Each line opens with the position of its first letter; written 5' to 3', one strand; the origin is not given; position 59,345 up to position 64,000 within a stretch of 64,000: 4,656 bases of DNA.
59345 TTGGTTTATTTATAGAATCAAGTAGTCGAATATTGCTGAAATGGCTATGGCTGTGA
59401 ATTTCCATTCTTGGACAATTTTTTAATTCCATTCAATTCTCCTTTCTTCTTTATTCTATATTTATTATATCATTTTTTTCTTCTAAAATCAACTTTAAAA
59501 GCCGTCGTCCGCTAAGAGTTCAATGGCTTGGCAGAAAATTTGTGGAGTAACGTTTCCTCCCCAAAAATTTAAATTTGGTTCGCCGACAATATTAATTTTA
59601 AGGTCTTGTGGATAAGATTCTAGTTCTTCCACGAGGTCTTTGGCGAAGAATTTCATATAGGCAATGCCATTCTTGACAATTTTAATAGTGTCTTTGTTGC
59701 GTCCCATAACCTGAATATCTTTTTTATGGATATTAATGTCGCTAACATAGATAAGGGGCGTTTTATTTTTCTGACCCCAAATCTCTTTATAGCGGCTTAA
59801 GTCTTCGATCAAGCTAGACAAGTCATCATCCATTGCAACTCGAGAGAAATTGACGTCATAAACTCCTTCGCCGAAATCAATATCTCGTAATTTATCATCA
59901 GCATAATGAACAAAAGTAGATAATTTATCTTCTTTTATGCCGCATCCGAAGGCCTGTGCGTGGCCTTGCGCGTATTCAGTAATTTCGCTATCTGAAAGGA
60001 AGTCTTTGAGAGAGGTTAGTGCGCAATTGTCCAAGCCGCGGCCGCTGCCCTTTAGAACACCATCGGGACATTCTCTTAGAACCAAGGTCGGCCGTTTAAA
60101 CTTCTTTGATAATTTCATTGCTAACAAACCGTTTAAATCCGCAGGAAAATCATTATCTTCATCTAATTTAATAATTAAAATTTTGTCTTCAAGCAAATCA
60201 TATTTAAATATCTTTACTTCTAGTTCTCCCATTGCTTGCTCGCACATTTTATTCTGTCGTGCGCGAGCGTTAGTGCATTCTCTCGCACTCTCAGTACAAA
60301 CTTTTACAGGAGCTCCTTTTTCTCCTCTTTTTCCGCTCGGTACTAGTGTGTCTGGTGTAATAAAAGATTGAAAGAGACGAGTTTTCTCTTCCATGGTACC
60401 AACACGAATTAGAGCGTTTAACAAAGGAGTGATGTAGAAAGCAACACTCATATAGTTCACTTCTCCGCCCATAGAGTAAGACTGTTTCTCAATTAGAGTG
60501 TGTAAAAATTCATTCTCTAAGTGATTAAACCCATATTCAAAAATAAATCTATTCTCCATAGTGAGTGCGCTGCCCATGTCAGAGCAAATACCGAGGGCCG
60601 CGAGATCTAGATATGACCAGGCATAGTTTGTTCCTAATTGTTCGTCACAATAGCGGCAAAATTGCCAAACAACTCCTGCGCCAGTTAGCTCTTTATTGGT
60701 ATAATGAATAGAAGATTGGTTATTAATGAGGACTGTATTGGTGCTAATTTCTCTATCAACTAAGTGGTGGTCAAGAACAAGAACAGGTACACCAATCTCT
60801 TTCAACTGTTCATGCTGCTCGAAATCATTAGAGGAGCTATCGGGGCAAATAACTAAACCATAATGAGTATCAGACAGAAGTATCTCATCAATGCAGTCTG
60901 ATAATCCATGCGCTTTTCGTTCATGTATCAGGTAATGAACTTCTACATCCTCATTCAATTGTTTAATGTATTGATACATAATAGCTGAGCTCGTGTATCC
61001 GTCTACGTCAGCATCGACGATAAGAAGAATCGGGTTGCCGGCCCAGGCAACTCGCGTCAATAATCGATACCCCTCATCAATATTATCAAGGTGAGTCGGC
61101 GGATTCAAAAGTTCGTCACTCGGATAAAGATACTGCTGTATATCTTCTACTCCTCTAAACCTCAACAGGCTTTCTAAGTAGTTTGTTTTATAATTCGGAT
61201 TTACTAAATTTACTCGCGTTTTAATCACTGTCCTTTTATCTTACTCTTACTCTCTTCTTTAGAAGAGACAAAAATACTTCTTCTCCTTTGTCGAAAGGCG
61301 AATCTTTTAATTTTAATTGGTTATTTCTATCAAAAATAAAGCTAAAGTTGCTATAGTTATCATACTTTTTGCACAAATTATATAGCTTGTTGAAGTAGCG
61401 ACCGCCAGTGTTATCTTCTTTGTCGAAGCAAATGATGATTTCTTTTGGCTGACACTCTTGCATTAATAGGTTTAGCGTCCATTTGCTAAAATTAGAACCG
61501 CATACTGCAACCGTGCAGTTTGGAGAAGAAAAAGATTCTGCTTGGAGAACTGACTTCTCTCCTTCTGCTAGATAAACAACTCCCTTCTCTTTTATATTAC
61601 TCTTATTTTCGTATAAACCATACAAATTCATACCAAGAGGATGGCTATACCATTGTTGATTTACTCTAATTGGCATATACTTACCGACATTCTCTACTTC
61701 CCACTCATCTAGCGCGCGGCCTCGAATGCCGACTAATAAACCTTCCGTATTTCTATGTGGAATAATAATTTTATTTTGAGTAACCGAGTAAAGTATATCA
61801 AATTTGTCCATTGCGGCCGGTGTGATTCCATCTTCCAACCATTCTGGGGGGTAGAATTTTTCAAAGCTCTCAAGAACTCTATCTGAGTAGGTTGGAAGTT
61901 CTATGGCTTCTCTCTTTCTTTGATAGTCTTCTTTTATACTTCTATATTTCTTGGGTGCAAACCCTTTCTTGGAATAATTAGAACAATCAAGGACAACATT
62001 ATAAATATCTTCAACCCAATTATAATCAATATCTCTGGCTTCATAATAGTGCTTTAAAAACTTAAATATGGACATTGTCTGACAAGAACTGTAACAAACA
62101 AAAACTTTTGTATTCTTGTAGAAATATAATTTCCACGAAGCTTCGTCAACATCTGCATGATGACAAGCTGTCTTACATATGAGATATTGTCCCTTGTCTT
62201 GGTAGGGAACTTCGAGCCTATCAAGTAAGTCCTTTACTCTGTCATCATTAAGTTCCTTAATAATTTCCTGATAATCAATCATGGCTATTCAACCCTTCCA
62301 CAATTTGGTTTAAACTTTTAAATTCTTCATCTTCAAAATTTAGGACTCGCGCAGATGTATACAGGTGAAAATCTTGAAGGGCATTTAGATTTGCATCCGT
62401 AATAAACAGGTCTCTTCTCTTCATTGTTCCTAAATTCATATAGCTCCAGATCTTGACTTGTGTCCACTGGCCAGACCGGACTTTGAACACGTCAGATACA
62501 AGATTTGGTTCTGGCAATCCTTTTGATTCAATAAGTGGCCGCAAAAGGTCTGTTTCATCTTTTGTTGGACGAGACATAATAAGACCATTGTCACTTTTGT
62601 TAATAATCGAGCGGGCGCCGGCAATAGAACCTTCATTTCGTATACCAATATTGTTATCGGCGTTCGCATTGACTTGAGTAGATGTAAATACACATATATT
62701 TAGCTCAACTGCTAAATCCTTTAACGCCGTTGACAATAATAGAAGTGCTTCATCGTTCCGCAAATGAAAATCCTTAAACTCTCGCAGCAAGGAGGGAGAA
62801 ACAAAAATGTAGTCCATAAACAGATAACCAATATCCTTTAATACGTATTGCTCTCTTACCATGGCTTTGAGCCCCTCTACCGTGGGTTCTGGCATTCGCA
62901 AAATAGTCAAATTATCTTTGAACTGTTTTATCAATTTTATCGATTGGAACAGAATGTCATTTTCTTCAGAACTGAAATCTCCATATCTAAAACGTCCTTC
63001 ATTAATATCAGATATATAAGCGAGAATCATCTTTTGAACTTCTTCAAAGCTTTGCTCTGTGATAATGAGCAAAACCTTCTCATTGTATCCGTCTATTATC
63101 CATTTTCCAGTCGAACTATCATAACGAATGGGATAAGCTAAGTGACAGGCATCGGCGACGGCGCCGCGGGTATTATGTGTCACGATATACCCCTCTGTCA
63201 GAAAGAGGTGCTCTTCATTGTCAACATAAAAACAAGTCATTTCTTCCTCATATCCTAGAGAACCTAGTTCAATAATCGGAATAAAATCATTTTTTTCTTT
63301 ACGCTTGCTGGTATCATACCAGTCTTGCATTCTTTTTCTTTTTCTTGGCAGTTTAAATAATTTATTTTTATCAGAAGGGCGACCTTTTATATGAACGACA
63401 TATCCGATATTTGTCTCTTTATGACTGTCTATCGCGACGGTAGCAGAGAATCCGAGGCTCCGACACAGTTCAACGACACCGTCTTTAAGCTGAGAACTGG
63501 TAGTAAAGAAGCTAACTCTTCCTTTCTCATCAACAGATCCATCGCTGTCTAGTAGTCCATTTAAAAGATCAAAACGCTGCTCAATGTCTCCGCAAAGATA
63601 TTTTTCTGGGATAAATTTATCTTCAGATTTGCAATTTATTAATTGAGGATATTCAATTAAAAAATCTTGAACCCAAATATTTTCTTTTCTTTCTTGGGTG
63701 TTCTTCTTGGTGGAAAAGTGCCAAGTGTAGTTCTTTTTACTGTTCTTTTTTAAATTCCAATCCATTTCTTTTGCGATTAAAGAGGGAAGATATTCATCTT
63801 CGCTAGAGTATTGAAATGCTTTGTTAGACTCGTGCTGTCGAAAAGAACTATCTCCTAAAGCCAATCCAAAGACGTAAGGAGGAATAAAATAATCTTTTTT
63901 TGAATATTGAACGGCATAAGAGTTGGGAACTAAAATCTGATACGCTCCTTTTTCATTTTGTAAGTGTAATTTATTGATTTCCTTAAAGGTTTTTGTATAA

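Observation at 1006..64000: Seven group I introns plus one intein in a single 64-kb phage window, carrying four homing-endonuclease families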

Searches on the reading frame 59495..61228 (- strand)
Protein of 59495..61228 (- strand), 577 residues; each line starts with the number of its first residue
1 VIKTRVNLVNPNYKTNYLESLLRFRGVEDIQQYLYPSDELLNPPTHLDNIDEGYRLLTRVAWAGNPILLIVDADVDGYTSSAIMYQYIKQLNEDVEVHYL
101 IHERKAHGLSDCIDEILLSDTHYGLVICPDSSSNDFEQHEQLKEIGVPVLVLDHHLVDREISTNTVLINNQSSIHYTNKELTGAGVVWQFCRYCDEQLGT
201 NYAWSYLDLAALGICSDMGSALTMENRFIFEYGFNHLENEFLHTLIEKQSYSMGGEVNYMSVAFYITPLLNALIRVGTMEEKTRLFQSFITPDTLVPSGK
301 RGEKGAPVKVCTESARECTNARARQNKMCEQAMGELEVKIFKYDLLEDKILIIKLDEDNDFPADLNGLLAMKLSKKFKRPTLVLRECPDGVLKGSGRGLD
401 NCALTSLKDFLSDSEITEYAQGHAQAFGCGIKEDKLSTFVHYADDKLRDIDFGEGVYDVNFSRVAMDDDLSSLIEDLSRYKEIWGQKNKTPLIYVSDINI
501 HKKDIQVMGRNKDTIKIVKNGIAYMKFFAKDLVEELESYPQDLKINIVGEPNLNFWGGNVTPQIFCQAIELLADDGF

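Call 7: search_protein_families(library=pfam, proteins=[window:59495-61228:-], max_evalue=0.01)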
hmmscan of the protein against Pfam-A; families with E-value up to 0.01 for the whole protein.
window:59495-61228:- (577 aa): 2 families
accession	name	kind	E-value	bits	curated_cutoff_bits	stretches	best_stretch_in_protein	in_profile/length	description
PF01368.27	DHH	-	1.7e-15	57.9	28.1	1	67-214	2-125/125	DHH family, N-terminal domain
PF17768.7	RecJ_OB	-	3.2e-09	37.3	27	1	472-566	13-105/107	RecJ OB domain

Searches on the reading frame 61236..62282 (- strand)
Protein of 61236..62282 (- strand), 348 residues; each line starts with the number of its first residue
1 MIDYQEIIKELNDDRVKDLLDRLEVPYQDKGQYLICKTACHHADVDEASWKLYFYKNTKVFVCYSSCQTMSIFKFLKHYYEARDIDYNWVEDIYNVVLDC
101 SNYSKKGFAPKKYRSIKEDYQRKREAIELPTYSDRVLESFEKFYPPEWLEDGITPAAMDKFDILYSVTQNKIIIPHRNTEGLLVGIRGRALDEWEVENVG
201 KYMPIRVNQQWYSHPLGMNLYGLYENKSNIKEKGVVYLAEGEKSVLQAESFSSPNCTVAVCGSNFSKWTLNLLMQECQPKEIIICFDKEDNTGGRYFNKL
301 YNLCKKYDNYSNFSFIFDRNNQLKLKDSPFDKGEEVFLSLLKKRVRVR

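Call 9: search_protein_families(library=pfam, proteins=[window:61236-62282:-], max_evalue=0.01)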
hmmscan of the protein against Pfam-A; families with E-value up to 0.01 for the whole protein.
window:61236-62282:- (348 aa): 1 family
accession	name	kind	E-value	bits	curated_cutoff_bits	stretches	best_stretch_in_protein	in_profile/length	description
PF01751.28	Toprim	-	0.00047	20.7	23.1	1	236-308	2-84/96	Toprim domain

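Call 63: find_encoding_contigs(protein=window:61236-62282:-, flank=10000, max_places=4)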
Protein window:61236-62282:- (348 aa): 3 contigs read that carry it; 3 places shown.
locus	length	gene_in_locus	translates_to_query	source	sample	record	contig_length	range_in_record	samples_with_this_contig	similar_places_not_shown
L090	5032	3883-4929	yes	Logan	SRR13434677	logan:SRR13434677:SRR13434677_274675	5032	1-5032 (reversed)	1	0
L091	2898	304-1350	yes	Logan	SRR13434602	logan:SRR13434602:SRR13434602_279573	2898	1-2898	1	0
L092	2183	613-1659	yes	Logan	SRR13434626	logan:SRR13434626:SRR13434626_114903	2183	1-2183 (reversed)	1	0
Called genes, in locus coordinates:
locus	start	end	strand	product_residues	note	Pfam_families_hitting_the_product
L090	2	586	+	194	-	?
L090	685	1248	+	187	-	-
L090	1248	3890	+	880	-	PF00772:DnaB, PF05204:Hom_end, PF14528:LAGLIDADG_3 (weak), PF03796:DnaB_C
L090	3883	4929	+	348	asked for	-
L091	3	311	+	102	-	?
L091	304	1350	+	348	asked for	-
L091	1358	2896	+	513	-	?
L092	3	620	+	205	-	?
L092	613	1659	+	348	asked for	-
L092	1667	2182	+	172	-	?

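Call 65: search_protein_families(library=pfam, proteins=[L090:1248-3887:+], max_evalue=0.1)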
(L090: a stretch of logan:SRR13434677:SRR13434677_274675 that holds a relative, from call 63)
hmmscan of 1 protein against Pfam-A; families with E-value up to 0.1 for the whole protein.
L090:1248-3887:+ (880 aa): 4 families
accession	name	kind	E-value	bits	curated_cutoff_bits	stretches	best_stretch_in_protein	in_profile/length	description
PF03796.21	DnaB_C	-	3.3e-09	36.9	27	1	612-756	48-185/255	DnaB-like helicase C terminal domain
PF05204.19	Hom_end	-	6e-09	36.4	21.1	1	436-529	2-103/110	Homing endonuclease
PF00772.26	DnaB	-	1.2e-08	35.3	23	1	7-105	9-102/103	DnaB-like helicase N terminal domain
PF14528.11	LAGLIDADG_3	-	4e-08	33.8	22.5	1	448-511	3-69/82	LAGLIDADG-like domain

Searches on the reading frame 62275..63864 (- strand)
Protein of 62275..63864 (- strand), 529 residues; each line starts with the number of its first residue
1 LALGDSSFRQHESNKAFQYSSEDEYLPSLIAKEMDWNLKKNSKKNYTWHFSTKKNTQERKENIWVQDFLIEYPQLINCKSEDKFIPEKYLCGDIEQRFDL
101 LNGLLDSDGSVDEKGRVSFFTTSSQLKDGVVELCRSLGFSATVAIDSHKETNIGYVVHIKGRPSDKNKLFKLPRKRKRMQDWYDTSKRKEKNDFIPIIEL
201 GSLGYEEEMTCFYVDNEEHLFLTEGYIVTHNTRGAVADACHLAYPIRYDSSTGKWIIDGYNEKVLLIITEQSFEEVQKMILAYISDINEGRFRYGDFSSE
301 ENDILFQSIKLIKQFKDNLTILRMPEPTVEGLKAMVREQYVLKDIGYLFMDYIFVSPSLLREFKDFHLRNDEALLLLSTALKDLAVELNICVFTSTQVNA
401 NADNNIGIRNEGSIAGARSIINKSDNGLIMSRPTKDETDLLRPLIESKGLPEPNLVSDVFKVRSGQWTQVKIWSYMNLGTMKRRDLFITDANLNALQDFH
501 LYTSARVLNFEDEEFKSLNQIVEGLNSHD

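Call 9: search_protein_families(library=pfam, proteins=[window:62275-63864:-], max_evalue=0.01)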
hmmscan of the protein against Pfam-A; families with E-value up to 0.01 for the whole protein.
window:62275-63864:- (529 aa): 3 families
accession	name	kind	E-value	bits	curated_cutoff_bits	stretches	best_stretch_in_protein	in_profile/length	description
PF03796.21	DnaB_C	-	1.4e-09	38.2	27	1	261-405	48-185/255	DnaB-like helicase C terminal domain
PF05204.19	Hom_end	-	3.1e-09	37.4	21.1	1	85-178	2-103/110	Homing endonuclease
PF14528.11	LAGLIDADG_3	-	1.5e-08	35.2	22.5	1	97-160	3-69/82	LAGLIDADG-like domain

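Call 10: search_protein_families(library=phrogs, proteins=[window:62275-63864:-], max_evalue=0.001)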
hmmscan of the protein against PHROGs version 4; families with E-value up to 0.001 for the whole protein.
window:62275-63864:- (529 aa): 4 families
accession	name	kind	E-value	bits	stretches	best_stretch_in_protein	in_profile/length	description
phrog_19299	-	head and packaging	7.7e-28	98.3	1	29-232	183-386/702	terminase large subunit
phrog_19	-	DNA, RNA and nucleotide metabolism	9.6e-20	72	1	240-489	375-583/621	DnaB-like replicative helicase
phrog_36964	-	head and packaging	1.5e-15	57.3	1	58-244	257-445/890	terminase large subunit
phrog_239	-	DNA, RNA and nucleotide metabolism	1.8e-07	31.5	1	255-478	381-591/801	DNA primase/helicase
